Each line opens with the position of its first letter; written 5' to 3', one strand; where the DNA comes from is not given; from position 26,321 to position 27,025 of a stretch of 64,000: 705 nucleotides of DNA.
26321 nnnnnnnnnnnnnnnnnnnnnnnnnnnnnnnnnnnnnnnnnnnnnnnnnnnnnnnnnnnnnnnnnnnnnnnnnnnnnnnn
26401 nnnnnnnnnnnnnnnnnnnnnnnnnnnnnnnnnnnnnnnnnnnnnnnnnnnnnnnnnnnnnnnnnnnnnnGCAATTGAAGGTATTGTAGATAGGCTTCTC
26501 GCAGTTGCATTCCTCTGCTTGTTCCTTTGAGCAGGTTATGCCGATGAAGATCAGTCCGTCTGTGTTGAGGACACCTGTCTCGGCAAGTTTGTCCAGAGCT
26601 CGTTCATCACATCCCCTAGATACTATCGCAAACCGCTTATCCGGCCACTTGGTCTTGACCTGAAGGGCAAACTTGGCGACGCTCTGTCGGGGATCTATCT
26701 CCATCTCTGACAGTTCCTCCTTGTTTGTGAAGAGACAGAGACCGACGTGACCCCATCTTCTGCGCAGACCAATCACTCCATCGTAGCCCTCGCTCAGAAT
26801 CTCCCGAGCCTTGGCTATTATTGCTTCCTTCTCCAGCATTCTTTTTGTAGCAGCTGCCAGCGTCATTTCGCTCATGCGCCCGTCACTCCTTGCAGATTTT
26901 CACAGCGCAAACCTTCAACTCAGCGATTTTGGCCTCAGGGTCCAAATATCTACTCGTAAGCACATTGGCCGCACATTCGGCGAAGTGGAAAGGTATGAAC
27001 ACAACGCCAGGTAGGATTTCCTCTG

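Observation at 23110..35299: Two parallel Hdr-like modules related by gene fission/fusion, linked to MetFV and lacking HdrB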

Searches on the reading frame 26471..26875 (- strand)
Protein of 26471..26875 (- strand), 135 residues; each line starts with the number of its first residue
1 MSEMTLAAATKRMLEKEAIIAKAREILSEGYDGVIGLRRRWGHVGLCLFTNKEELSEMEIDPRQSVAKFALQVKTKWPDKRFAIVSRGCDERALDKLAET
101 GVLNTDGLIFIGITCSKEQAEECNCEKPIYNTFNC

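Call 35: search_protein_families(library=pfam, proteins=[window:26474-26875:-], max_evalue=10)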
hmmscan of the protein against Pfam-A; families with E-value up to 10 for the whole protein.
seq(134 aa): 1 family
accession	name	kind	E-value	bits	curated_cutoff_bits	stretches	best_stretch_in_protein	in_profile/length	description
PF25086.1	DUF7803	-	0.15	12.3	27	1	9-52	101-146/178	Domain of unknown function (DUF7803)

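Call 40: search_solved_structures(query=A1, max_evalue=10, show_alignments=2)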
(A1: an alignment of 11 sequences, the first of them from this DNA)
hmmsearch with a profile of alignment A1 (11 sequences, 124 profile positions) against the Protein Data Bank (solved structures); distinct sequences matched with E-value up to 10: 10.
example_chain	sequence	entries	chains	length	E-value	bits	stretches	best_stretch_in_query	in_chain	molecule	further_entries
7bkb_E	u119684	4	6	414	0.0019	21.5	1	54-105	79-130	Formate dehydrogenase, beta subunit (F420)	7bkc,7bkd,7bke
9t1s_M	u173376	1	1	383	0.002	21.4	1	13-105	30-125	formate dehydrogenase (coenzyme F420)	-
6zj3_Sg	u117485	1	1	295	0.26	14.5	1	9-70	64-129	Ribosomal protein eSEug1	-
8rvu_E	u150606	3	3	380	0.37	14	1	66-106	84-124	Formate dehydrogenase, beta subunit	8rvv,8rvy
6jw3_A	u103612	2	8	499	0.47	13.7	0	49-87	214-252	TAL effector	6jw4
3d7a_A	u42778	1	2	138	0.52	13.6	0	6-50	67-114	UPF0201 protein PH1010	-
7muc_AG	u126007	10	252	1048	0.53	13.5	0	75-92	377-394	IcmE protein | IcmE (DotG)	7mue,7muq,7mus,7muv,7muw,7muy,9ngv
9ngw_A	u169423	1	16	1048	0.54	13.5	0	75-92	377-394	IcmE (DotG)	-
8peq_J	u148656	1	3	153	0.89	12.8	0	30-66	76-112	Affilin variant Af2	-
8pf0_A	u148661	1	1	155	1.6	12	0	26-66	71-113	Affilin variant Af1 (77405)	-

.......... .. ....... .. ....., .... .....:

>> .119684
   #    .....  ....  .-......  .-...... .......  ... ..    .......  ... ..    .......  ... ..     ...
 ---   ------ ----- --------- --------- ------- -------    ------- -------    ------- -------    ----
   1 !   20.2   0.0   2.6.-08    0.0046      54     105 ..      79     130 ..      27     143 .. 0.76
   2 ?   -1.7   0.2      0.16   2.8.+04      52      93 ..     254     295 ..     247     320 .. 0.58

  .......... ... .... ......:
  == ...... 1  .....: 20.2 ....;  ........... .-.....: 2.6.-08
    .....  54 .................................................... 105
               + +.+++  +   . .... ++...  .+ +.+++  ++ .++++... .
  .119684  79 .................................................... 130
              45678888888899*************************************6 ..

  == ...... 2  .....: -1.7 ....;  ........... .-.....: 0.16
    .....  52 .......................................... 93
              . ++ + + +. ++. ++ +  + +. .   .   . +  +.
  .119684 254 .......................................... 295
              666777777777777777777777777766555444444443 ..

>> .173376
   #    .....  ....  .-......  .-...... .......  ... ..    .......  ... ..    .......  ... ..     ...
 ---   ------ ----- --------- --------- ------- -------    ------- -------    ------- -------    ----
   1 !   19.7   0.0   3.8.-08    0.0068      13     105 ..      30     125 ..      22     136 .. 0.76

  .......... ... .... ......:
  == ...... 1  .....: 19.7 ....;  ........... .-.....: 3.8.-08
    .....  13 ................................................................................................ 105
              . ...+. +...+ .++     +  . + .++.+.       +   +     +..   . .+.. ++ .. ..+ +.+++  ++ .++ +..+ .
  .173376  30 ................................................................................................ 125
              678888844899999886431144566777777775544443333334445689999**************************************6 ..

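Call 51: search_protein_representatives(protein=window:26471-26875:-)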
Query: 135 residues. Proteins with E-value up to 0.001 (for the whole library): 69; up to 1e-10: 22; up to 1e-30: 3. The best 69 are listed.
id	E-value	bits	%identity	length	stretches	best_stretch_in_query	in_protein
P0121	8.1e-38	145.9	56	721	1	17-135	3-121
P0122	7.1e-34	133.1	57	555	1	16-135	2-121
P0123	1.3e-33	132.3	56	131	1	16-135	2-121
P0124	2.7e-26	108.6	44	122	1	8-129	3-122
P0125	4.0e-24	101.6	46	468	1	22-135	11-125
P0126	2.1e-23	99.2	42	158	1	19-135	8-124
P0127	3.0e-23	98.8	55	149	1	17-98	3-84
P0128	4.1e-23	98.3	42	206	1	17-129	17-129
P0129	1.8e-22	96.2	54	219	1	42-135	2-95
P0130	2.8e-22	95.6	38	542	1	12-135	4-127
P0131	1.4e-20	90.1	39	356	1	20-128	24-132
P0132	5.5e-19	85.0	38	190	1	15-128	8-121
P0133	2.0e-17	79.9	37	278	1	16-132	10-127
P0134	1.7e-15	73.7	43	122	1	17-103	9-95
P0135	2.3e-13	66.8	41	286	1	19-129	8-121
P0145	1.6e-10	57.6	35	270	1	20-129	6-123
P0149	1.1e-09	54.8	33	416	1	12-127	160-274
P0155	4.0e-09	53.1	31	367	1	26-128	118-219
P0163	1.0e-07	48.5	30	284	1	18-129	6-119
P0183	2.5e-04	37.5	27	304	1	27-130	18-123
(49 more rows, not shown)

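Call 52: search_protein_families(library=pfam, proteins=[P0130, P0125, P0131, P0149, P0155, P0145, P0163, P0133, P0183], max_evalue=0.001)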
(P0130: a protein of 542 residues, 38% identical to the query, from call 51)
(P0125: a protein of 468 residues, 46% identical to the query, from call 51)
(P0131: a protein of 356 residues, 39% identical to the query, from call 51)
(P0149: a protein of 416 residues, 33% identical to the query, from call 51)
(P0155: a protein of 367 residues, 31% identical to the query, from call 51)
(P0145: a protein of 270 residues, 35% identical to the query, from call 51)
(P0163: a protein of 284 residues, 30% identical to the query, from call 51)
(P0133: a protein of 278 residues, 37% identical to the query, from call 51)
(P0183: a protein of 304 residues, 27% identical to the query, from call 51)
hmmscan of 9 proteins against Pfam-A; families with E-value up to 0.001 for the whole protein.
P0130 (542 aa): 10 families
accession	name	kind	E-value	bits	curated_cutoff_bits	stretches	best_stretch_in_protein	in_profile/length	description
PF00037.32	Fer4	-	1.5e-14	53.5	21.1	3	501-522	2-23/24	4Fe-4S binding domain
PF12838.12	Fer4_7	-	2.7e-12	47.4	27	1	473-521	1-52/52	4Fe-4S dicluster domain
PF14697.11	Fer4_21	-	7.4e-12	45.7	35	1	467-521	1-56/59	4Fe-4S dicluster domain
PF12837.12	Fer4_6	-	8.4e-12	44.9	25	2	499-521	1-23/24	4Fe-4S binding domain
PF13187.11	Fer4_9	-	7.6e-10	39.1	27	1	474-522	2-52/52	4Fe-4S dicluster domain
PF12797.12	Fer4_2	-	7.8e-09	35.4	24.5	1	468-484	4-20/22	4Fe-4S binding domain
PF13237.11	Fer4_10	-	8e-09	35.7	25.5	2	468-518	3-53/53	4Fe-4S dicluster domain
PF13484.11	Fer4_16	-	9.2e-07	30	30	0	507-528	2-24/66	4Fe-4S double cluster binding domain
PF25160.1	LdpA_Fe-S-bd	-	0.00054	20.1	27.6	0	501-524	22-45/49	LdpA Fe-S cluster-binding domain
PF07992.20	Pyr_redox_2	-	0.00068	19.6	26.1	0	325-446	178-289/291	Pyridine nucleotide-disulphide oxidoreductase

P0125 (468 aa): 0 families

P0131 (356 aa): 13 families
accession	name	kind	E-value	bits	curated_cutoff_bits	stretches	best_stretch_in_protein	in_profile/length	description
PF02662.21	FlpD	-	2.1e-53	180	22.3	1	222-344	1-123/123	Methyl-viologen-reducing hydrogenase, delta subunit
PF00037.32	Fer4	-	1.2e-14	53.9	21.1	2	138-160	2-24/24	4Fe-4S binding domain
PF12838.12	Fer4_7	-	1.3e-11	45.2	27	1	143-192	1-52/52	4Fe-4S dicluster domain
PF12837.12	Fer4_6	-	3.5e-11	42.9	25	2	136-159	1-24/24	4Fe-4S binding domain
PF13187.11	Fer4_9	-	3e-10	40.4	27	1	143-193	1-52/52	4Fe-4S dicluster domain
PF12797.12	Fer4_2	-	7.2e-09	35.5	24.5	1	138-156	4-22/22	4Fe-4S binding domain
PF14697.11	Fer4_21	-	1.1e-07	32.3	35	1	137-192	1-56/59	4Fe-4S dicluster domain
PF13484.11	Fer4_16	-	1.8e-07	32.3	30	1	178-230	2-59/66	4Fe-4S double cluster binding domain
PF12800.12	Fer4_4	-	2.4e-07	30.9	24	0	177-189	3-15/17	4Fe-4S binding domain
PF13237.11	Fer4_10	-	1.5e-06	28.4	25.5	1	139-189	4-53/53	4Fe-4S dicluster domain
PF25160.1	LdpA_Fe-S-bd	-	2.4e-06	27.6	27.6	1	148-195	7-45/49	LdpA Fe-S cluster-binding domain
PF12798.12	Fer4_3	-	1.5e-05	25.9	27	0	144-158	1-15/15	4Fe-4S binding domain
PF13183.11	Fer4_8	-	0.0008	20.3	27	0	137-157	47-67/68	4Fe-4S dicluster domain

P0149 (416 aa): 9 families
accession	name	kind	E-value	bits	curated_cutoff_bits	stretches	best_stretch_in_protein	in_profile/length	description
PF02662.21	FlpD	-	9e-16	58.4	22.3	1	26-127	22-123/123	Methyl-viologen-reducing hydrogenase, delta subunit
PF13237.11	Fer4_10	-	6.3e-07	29.7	25.5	1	351-373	3-27/53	4Fe-4S dicluster domain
PF00037.32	Fer4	-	6.8e-06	26.1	21.1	1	351-370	2-21/24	4Fe-4S binding domain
PF12797.12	Fer4_2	-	2e-05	24.7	24.5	1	351-369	4-22/22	4Fe-4S binding domain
PF12837.12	Fer4_6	-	2.7e-05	24.3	25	1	352-370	4-22/24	4Fe-4S binding domain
PF13183.11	Fer4_8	-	5.8e-05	24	27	0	305-371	2-68/68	4Fe-4S dicluster domain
PF13187.11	Fer4_9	-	7e-05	23.2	27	0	307-370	1-50/52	4Fe-4S dicluster domain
PF12838.12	Fer4_7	-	0.00027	21.8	27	0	307-371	1-52/52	4Fe-4S dicluster domain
PF12800.12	Fer4_4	-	0.00037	21.1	24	0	355-369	2-16/17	4Fe-4S binding domain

P0155 (367 aa): 2 families
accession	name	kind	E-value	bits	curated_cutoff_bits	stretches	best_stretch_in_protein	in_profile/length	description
PF02662.21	FlpD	-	2.9e-13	50.4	22.3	1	1-59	64-122/123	Methyl-viologen-reducing hydrogenase, delta subunit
PF00037.32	Fer4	-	0.00093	19.4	21.1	0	260-273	6-19/24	4Fe-4S binding domain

P0145 (270 aa): 2 families
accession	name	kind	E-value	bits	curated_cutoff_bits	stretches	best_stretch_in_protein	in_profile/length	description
PF00037.32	Fer4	-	2.7e-08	33.7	21.1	1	213-228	6-21/24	4Fe-4S binding domain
PF12800.12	Fer4_4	-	0.00067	20.2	24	0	213-227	2-16/17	4Fe-4S binding domain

P0163 (284 aa): 10 families
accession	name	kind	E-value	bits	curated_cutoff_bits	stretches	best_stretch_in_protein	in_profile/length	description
PF13237.11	Fer4_10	-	1.1e-06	28.8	25.5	2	199-215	5-21/53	4Fe-4S dicluster domain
PF13183.11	Fer4_8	-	1.9e-06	28.8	27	1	150-217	2-68/68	4Fe-4S dicluster domain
PF12797.12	Fer4_2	-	4.1e-06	26.9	24.5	1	197-215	4-22/22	4Fe-4S binding domain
PF00037.32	Fer4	-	2.9e-05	24.1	21.1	1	200-216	5-21/24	4Fe-4S binding domain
PF12838.12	Fer4_7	-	7.3e-05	23.6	27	1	152-216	1-51/52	4Fe-4S dicluster domain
PF13534.11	Fer4_17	-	0.00011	23.2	22.2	1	152-217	1-60/61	4Fe-4S dicluster domain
PF12800.12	Fer4_4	-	0.00019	21.9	24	1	201-214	2-15/17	4Fe-4S binding domain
PF13187.11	Fer4_9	-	0.00029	21.2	27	0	152-216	1-50/52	4Fe-4S dicluster domain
PF12837.12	Fer4_6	-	0.00039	20.7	25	1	200-216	6-22/24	4Fe-4S binding domain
PF17179.9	Fer4_22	-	0.00073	20.8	27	0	196-217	74-95/95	4Fe-4S dicluster domain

P0133 (278 aa): 10 families
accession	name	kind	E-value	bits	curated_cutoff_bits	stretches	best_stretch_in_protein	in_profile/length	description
PF00037.32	Fer4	-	4.9e-08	32.9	21.1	1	215-230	6-21/24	4Fe-4S binding domain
PF13183.11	Fer4_8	-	2.1e-07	31.8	27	2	214-246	2-35/68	4Fe-4S dicluster domain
PF13237.11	Fer4_10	-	3.4e-07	30.5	25.5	1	214-230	6-24/53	4Fe-4S dicluster domain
PF12797.12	Fer4_2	-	5e-07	29.7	24.5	1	211-228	4-21/22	4Fe-4S binding domain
PF13534.11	Fer4_17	-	5.3e-07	30.5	22.2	1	166-231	1-60/61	4Fe-4S dicluster domain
PF13187.11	Fer4_9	-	6.2e-06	26.6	27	1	166-230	1-50/52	4Fe-4S dicluster domain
PF12837.12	Fer4_6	-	6.5e-06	26.3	25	1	214-231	6-23/24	4Fe-4S binding domain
PF12800.12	Fer4_4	-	1.4e-05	25.5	24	1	215-230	2-17/17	4Fe-4S binding domain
PF14697.11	Fer4_21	-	0.0006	20.3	35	0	214-229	38-53/59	4Fe-4S dicluster domain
PF12798.12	Fer4_3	-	0.00072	20.6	27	0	217-231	1-15/15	4Fe-4S binding domain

P0183 (304 aa): 6 families
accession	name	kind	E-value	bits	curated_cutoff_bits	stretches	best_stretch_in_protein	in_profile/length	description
PF13183.11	Fer4_8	-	7.7e-08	33.2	27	1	179-247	1-68/68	4Fe-4S dicluster domain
PF00037.32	Fer4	-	2.3e-06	27.6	21.1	1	228-247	3-22/24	4Fe-4S binding domain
PF13534.11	Fer4_17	-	0.00022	22.2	22.2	0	182-247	1-60/61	4Fe-4S dicluster domain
PF12838.12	Fer4_7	-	0.00065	20.6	27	1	182-247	1-52/52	4Fe-4S dicluster domain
PF12797.12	Fer4_2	-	0.00065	20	24.5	1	227-245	4-22/22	4Fe-4S binding domain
PF12837.12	Fer4_6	-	0.00097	19.4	25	1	227-247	3-23/24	4Fe-4S binding domain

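Call 55: find_related_loci(query=A1, collection=genome_contigs, flank=10000)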
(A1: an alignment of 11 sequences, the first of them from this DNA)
Query A1 (135 aa) in genome_contigs; peptide patterns used: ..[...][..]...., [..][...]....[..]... (x = any residue, [..] = any of these).
102 stretches matched a pattern; 84 encode a relative of the query (tblastn E <= 1e-3); the best 80 are kept; 80 distinct loci.
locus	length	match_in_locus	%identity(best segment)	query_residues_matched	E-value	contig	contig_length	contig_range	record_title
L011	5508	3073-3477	75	1-135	3e-68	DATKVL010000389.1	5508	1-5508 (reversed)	MAG TPA_asm: Dehalococcoidia bacterium isolate SMAG_U14132 k141_1304780, whole genome shotgun sequence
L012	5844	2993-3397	73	1-135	3e-67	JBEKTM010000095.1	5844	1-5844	MAG: Dehalococcoidia bacterium isolate SPRUCE 558 SPRUCE_558_95, whole genome shotgun sequence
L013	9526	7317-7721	68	1-135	3e-63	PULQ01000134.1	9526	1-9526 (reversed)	MAG: Dehalococcoidia bacterium isolate B1Sed10_42R1 B1-Sed10-C10351, whole genome shotgun sequence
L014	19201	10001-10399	62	3-135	2e-56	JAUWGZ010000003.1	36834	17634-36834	MAG: Dehalococcoidia bacterium isolate CSMAG_2255 CSMAG_2255_k141_1063132_length_36834_cov_11.8678, whole genome shotgun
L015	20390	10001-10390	64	6-135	4e-51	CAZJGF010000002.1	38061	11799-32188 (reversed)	MAG TPA_asm: uncultured Dehalococcoidales bacterium isolate binchicken_co34_567 genome assembly, contig: NODE_1478_lengt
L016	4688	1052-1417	62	14-135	2e-50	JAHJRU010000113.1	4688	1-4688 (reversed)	MAG: Chloroflexota bacterium isolate OS_PC_MetaG.mb.164 OS_PC_MetaG.mb.164_k141_344821, whole genome shotgun sequence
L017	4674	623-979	61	17-135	7e-48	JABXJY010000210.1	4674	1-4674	MAG: Desulfobacterales bacterium isolate CR_Bin_129 NODE_311_length_4674_cov_15.456385, whole genome shotgun sequence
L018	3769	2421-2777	59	17-135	3e-47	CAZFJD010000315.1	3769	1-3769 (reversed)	MAG TPA_asm: uncultured Syntrophaceae bacterium isolate binchicken_co325_68 genome assembly, contig: NODE_16882_length_3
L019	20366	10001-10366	56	14-135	7e-47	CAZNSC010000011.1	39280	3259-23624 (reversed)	MAG TPA_asm: uncultured Dehalococcoidales bacterium isolate binchicken_co294_13 genome assembly, contig: NODE_1475_lengt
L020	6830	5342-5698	58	17-135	4e-46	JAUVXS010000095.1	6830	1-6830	MAG: Dehalococcoidia bacterium isolate CSMAG_1222 CSMAG_1222_k141_1520112_length_6830_cov_9.4944, whole genome shotgun s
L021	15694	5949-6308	59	16-135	6e-42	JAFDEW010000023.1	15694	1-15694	MAG: Deltaproteobacteria bacterium isolate Meg19_46_Bin_253 Meg19_46_Bin_253_scaffold_4688, whole genome shotgun sequenc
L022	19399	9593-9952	55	16-135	6e-40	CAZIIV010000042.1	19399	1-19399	MAG TPA_asm: uncultured Desulfobacteraceae bacterium isolate SRP319275_co2_170 genome assembly, contig: NODE_2204_length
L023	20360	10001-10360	57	16-135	2e-39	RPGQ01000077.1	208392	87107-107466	MAG: Desulfobacteraceae bacterium Eth-SRB2 Scaffold276_pilon, whole genome shotgun sequence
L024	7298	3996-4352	56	17-135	1e-38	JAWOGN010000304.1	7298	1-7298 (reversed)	MAG: Desulfatiglandaceae bacterium isolate BLK6-3.bin.288 k191_1997311, whole genome shotgun sequence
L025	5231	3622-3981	59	16-135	1e-38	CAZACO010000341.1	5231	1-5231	MAG TPA_asm: uncultured Desulfobacteraceae bacterium isolate binchicken_co129_686 genome assembly, contig: NODE_56382_le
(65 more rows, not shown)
